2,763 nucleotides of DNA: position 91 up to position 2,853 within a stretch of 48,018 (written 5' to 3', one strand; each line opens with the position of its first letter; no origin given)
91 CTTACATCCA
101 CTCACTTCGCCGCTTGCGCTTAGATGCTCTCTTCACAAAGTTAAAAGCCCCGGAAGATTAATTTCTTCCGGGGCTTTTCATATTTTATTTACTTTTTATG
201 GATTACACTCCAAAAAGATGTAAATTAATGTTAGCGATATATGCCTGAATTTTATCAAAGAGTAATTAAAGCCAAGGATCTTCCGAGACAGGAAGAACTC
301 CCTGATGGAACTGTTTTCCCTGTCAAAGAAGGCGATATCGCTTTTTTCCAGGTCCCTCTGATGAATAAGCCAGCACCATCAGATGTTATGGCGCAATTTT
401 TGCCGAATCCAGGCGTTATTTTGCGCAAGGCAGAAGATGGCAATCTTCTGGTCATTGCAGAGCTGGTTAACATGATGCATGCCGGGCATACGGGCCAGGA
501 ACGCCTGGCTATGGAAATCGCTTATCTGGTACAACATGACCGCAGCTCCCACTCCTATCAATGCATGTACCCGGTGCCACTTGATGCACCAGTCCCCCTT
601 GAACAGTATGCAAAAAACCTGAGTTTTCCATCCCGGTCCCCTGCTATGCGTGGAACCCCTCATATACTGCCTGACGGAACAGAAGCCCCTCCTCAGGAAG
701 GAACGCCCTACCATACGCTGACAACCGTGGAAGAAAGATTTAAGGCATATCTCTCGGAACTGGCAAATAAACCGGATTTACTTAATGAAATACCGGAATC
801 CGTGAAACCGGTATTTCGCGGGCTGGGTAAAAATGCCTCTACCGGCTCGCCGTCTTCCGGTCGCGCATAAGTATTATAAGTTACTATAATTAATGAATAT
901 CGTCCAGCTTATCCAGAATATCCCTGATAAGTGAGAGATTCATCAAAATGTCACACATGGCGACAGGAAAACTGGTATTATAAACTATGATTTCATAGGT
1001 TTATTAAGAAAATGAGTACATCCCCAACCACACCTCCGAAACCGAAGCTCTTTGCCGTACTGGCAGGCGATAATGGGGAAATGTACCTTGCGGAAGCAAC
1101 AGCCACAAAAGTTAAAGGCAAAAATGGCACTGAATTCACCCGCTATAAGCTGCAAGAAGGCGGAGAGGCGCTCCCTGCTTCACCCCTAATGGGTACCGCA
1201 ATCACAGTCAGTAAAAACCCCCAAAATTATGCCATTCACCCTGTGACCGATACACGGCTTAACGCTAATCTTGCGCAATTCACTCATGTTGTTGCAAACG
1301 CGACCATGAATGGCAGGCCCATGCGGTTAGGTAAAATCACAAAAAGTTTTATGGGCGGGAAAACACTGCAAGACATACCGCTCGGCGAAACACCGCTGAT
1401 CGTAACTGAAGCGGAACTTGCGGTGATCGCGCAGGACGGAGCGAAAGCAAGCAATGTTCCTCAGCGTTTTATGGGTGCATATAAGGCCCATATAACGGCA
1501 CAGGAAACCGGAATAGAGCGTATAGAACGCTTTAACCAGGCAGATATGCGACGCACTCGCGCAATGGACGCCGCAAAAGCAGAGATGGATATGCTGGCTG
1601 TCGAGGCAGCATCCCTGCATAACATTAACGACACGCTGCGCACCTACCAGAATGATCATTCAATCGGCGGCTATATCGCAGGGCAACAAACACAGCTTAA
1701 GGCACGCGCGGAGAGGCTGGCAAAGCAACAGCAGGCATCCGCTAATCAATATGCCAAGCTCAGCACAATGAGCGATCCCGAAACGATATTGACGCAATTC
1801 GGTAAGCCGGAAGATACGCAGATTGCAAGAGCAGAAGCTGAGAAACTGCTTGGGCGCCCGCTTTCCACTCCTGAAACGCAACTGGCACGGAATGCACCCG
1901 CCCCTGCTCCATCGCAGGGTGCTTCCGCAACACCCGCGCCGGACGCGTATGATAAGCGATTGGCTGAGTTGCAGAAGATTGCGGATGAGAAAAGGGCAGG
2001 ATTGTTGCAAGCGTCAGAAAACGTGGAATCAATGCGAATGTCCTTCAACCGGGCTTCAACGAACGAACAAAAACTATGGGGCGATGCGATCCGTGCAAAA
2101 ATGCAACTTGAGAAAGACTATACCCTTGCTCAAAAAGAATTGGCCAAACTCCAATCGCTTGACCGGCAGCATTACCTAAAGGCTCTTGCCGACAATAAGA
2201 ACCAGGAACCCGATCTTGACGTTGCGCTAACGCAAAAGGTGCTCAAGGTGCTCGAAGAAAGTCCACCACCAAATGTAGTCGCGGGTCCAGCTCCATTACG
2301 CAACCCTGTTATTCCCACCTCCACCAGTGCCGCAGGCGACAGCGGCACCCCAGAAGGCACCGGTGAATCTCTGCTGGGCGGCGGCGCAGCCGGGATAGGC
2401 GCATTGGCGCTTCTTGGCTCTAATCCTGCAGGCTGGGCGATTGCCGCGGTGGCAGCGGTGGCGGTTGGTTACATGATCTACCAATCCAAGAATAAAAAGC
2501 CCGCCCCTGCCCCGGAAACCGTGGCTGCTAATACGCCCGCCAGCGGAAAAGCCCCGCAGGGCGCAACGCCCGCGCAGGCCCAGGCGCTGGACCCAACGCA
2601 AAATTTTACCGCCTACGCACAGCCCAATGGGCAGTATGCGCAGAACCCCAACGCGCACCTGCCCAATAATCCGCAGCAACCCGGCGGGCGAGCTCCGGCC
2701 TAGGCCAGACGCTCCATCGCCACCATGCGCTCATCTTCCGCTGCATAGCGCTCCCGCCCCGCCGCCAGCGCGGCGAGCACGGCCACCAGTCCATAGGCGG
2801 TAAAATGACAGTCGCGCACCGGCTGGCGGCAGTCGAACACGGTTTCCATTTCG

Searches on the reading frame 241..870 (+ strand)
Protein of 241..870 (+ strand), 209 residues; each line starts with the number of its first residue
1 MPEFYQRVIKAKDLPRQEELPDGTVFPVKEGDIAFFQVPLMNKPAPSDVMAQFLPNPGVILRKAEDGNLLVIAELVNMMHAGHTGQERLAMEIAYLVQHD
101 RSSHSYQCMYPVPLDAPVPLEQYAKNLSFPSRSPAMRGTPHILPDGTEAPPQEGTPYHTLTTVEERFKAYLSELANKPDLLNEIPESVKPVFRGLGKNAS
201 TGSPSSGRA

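Call 5: search_protein_families(library=pfam, proteins=[window:241-870:+])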
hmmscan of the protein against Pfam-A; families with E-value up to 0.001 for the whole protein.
window:241-870:+ (209 aa): 0 families

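Call 72: search_protein_families(library=pfam, proteins=[window:241-870:+], max_evalue=5)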
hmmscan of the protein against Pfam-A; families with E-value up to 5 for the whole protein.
window:241-870:+ (209 aa): 1 family
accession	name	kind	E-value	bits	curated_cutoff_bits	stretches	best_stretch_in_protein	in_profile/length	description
PF17187.10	Svf1_C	-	0.12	12.6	25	1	161-193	89-121/163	Svf1-like C-terminal lipocalin-like domain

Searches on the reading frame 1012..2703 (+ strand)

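Call 5: search_protein_families(library=pfam, proteins=[window:1012-2703:+])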
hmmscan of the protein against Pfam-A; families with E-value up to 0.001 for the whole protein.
window:1012-2703:+ (563 aa): 0 families

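Call 72: search_protein_families(library=pfam, proteins=[window:1012-2703:+], max_evalue=5)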
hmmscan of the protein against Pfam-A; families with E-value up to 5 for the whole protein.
window:1012-2703:+ (563 aa): 2 families
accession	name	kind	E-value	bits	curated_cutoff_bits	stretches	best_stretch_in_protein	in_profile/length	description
PF20935.2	DUF6847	-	0.02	15.3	27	1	138-216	19-101/141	Family of unknown function (DUF6847)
PF06223.18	Phage_tail_T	-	0.062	14.2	25.9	1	73-106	12-43/73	Minor tail protein T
